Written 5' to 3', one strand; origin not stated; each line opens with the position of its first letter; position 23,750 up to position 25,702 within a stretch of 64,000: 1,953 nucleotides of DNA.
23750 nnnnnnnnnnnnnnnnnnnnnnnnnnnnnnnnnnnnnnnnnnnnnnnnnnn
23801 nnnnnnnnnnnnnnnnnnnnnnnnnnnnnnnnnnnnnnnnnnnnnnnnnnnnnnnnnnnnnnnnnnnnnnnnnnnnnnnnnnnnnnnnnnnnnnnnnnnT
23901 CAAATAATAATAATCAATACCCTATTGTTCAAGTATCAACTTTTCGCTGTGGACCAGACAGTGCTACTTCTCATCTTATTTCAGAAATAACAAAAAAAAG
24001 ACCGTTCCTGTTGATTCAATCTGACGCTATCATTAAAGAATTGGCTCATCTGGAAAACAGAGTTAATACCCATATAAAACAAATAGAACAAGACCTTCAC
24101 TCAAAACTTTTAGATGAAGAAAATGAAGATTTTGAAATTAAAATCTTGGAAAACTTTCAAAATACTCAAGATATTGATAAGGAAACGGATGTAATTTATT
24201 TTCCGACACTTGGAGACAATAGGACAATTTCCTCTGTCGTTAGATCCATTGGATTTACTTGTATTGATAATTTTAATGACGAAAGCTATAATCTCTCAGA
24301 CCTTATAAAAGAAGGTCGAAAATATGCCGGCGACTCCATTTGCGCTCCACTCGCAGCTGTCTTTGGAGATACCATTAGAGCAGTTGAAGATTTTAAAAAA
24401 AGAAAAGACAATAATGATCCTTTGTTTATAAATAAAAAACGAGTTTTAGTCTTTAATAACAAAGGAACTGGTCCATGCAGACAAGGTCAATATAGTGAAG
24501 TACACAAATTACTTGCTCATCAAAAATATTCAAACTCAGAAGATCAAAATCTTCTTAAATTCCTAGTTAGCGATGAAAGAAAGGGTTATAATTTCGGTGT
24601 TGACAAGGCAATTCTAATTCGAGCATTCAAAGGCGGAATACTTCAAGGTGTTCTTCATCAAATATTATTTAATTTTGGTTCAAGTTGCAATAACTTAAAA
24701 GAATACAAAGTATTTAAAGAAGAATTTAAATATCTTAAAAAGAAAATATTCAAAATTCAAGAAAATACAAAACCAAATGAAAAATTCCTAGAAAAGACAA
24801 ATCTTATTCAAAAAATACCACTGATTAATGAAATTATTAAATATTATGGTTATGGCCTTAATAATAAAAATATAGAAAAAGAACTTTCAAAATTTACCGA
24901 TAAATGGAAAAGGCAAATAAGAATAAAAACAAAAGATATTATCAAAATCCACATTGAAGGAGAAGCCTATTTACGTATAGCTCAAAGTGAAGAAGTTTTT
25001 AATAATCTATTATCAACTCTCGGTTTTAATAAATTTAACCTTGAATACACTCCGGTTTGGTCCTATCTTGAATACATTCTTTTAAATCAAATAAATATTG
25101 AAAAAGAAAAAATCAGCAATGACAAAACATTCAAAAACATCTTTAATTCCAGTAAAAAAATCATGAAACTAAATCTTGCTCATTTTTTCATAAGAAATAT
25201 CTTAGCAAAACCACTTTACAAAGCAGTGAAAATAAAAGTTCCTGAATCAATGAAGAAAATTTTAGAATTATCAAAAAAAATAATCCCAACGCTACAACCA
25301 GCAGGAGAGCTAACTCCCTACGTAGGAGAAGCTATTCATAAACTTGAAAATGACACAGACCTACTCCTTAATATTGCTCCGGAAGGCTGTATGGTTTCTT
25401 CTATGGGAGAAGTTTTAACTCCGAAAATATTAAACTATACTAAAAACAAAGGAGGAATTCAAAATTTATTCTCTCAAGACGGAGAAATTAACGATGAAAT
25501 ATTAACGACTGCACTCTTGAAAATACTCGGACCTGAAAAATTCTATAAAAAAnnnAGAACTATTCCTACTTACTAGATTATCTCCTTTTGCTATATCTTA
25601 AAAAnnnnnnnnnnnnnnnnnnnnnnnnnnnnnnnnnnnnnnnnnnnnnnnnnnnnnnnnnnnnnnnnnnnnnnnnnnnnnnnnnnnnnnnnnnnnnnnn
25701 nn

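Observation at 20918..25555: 1545-aa fused double-activase / dehydratase-like protein in an otherwise minimal-metabolism context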

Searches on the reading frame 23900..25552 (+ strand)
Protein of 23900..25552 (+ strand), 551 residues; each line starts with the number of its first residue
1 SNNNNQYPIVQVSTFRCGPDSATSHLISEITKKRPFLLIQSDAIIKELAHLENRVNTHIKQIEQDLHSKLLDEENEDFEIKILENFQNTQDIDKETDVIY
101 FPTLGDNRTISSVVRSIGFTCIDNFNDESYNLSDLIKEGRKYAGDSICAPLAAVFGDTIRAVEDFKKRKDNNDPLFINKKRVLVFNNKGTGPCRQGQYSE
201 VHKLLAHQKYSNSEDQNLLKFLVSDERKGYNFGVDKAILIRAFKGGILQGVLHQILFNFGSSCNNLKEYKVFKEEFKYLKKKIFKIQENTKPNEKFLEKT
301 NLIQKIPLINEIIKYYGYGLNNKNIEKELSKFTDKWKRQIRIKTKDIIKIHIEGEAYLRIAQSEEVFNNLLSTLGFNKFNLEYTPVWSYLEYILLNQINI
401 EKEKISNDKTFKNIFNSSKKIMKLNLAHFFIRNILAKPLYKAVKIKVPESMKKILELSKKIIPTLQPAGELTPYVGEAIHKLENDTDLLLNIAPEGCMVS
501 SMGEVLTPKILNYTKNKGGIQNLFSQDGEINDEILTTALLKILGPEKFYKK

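Call 6: search_protein_families(library=ncbifam, proteins=[window:23900-25552:+], max_evalue=0.1)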
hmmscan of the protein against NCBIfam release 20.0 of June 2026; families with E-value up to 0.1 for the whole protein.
window:23900-25552:+ (551 aa): 0 families

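Call 42: search_protein_families(library=pfam, proteins=[window:23900-25552:+], max_evalue=10)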
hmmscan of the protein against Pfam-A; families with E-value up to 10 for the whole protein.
window:23900-25552:+ (551 aa): 0 families
